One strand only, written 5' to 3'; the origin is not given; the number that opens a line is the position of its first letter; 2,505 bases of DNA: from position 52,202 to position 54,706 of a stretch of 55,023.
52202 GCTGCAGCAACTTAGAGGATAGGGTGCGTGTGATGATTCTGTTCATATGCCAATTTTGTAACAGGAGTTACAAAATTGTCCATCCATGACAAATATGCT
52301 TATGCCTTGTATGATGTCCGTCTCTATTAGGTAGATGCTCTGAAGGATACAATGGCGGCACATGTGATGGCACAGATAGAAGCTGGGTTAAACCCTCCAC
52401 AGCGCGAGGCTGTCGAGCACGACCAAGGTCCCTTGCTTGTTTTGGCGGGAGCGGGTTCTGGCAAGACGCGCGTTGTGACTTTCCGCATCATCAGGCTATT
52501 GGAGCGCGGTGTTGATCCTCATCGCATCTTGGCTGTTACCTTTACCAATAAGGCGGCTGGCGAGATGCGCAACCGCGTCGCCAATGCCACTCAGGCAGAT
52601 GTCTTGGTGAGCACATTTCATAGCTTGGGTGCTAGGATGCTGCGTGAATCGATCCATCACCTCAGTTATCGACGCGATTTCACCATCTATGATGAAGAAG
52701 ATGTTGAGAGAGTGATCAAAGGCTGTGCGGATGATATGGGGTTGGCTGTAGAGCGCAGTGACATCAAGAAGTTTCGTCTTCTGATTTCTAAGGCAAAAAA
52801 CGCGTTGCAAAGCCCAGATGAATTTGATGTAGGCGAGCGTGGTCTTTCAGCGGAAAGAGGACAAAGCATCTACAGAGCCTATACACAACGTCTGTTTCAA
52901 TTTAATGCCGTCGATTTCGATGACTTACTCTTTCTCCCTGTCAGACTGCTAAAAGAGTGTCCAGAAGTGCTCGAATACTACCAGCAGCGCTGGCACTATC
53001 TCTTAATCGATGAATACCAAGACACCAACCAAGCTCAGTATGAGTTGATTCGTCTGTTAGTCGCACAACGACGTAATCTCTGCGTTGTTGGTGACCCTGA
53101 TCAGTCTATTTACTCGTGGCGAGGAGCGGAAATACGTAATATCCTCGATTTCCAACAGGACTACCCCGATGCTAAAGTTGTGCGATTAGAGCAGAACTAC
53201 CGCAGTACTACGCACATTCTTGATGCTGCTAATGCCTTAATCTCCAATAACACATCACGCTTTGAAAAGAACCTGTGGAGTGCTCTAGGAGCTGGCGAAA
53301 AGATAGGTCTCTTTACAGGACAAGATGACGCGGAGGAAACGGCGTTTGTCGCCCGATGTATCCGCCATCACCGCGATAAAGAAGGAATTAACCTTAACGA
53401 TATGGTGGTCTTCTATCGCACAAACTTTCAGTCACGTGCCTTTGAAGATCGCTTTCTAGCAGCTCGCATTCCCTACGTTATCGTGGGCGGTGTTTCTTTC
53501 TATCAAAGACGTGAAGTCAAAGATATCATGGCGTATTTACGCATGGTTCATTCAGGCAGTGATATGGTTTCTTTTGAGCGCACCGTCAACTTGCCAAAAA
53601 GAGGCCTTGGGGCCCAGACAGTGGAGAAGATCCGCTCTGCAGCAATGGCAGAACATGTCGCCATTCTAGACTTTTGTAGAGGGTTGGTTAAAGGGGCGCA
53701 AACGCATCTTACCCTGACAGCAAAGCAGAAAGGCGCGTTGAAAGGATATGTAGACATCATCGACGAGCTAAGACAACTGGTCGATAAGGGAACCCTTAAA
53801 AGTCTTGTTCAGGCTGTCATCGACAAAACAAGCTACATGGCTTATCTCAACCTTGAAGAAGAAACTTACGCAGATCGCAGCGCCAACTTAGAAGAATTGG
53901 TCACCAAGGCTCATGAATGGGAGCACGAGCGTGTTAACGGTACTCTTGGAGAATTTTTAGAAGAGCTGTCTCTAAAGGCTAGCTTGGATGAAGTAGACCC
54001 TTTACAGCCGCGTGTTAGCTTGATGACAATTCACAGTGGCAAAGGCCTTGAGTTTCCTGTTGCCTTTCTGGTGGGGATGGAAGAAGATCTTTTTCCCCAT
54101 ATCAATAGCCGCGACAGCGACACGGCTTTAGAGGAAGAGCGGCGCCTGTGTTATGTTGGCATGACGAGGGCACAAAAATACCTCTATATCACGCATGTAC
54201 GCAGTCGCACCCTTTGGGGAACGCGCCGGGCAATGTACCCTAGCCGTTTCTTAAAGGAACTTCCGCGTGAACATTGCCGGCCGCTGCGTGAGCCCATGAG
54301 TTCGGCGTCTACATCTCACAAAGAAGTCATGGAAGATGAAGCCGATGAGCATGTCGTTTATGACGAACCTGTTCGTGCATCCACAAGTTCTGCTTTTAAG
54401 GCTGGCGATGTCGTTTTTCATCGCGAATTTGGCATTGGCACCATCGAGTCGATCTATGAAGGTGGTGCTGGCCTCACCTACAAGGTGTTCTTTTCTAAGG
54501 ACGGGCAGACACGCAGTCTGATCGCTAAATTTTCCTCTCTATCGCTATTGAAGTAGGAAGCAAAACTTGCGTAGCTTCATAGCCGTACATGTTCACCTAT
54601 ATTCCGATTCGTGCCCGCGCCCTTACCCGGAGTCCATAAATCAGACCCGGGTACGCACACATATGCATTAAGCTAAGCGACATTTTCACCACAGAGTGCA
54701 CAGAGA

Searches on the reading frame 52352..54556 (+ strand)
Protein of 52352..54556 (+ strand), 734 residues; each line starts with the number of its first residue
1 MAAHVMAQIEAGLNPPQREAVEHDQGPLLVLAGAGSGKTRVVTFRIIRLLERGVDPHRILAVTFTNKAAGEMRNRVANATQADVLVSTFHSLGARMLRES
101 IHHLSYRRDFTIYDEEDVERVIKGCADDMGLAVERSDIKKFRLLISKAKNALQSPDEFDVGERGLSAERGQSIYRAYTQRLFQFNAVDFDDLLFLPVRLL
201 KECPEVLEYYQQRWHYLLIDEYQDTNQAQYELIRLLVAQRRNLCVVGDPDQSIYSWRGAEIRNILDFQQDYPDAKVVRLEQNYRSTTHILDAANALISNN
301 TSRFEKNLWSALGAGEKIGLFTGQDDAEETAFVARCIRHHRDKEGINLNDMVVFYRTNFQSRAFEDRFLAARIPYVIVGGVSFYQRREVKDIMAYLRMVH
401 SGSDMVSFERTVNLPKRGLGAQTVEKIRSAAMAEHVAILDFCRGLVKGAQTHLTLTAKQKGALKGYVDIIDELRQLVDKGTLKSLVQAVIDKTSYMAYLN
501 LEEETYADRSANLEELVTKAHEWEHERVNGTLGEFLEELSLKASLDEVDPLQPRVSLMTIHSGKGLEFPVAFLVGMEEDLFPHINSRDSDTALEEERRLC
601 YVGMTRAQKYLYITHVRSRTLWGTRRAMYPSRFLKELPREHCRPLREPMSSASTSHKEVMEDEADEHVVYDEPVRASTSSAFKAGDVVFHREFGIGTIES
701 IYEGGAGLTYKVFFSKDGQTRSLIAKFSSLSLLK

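Call 23: find_encoding_contigs(protein=window:52352-54556:+, flank=10000, max_places=10)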
Protein window:52352-54556:+ (734 aa): 7 contigs read that carry it; 7 places shown.
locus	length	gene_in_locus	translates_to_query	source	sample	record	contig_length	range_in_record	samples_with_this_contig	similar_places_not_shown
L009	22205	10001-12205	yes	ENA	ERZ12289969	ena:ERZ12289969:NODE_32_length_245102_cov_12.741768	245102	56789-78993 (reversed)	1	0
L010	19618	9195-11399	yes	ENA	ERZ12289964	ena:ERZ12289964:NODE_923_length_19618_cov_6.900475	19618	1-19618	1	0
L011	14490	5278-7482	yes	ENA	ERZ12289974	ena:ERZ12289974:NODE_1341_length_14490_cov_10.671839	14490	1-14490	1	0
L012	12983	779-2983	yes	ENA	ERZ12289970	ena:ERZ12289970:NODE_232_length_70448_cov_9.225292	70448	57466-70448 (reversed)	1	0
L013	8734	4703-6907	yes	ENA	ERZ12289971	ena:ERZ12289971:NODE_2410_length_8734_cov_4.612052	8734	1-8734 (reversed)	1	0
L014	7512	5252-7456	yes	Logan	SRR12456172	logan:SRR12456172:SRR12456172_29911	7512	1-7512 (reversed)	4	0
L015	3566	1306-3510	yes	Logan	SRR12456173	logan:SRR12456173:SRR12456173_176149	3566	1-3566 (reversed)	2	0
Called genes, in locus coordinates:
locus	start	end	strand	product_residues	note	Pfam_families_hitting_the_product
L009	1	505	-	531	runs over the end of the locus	-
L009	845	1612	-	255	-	PF04199:Cyclase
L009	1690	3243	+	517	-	-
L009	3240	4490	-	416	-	PF07075:NamZ_N, PF20732:NamZ_C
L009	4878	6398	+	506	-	-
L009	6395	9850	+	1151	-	PF01619:Pro_dh, PF00171:Aldedh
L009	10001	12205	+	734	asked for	PF00580:UvrD-helicase, PF13245:AAA_19, PF13604:AAA_30 (faint), PF01443:Viral_helicase1 (faint), PF13361:UvrD_C, PF13538:UvrD_C_2 (weak)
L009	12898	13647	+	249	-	PF00106:adh_short, PF08659:KR, PF23441:SDR (weak), PF13561:adh_short_C2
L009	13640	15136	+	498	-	-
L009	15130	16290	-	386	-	PF13439:Glyco_transf_4 (weak), PF13579:Glyco_trans_4_4 (weak), PF00534:Glycos_transf_1, PF13692:Glyco_trans_1_4, PF13524:Glyco_trans_1_2 (weak)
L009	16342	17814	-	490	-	PF04932:Wzy_C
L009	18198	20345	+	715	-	PF04138:GtrA_DPMS_TM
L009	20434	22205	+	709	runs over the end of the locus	PF01656:CbiA (weak), PF13614:AAA_31 (weak)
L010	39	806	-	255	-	PF04199:Cyclase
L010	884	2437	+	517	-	-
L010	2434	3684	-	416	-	PF07075:NamZ_N, PF20732:NamZ_C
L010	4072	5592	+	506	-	-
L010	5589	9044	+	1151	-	PF01619:Pro_dh, PF00171:Aldedh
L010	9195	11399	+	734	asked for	PF00580:UvrD-helicase, PF13245:AAA_19, PF13604:AAA_30 (faint), PF01443:Viral_helicase1 (faint), PF13361:UvrD_C, PF13538:UvrD_C_2 (weak)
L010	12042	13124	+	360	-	PF21016:RlmN_N, PF04055:Radical_SAM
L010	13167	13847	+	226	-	PF01569:PAP2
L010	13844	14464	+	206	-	PF01726:LexA_DNA_bind, PF00717:Peptidase_S24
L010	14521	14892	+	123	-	PF05973:Gp49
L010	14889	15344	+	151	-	PF13744:HTH_37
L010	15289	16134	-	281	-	PF01066:CDP-OH_P_transf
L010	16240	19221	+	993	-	PF00675:Peptidase_M16 (weak), PF05193:Peptidase_M16_C, PF08367:M16C_assoc, PF05193:Peptidase_M16_C, PF22516:PreP_C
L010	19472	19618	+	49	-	?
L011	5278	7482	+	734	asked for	PF00580:UvrD-helicase, PF13245:AAA_19, PF13604:AAA_30 (faint), PF01443:Viral_helicase1 (faint), PF13361:UvrD_C, PF13538:UvrD_C_2 (weak)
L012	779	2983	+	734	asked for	PF00580:UvrD-helicase, PF13245:AAA_19, PF13604:AAA_30 (faint), PF01443:Viral_helicase1 (faint), PF13361:UvrD_C, PF13538:UvrD_C_2 (weak)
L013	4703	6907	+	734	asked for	PF00580:UvrD-helicase, PF13245:AAA_19, PF13604:AAA_30 (faint), PF01443:Viral_helicase1 (faint), PF13361:UvrD_C, PF13538:UvrD_C_2 (weak)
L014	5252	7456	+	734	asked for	PF00580:UvrD-helicase, PF13245:AAA_19, PF13604:AAA_30 (faint), PF01443:Viral_helicase1 (faint), PF13361:UvrD_C, PF13538:UvrD_C_2 (weak)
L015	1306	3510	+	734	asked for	PF00580:UvrD-helicase, PF13245:AAA_19, PF13604:AAA_30 (faint), PF01443:Viral_helicase1 (faint), PF13361:UvrD_C, PF13538:UvrD_C_2 (weak)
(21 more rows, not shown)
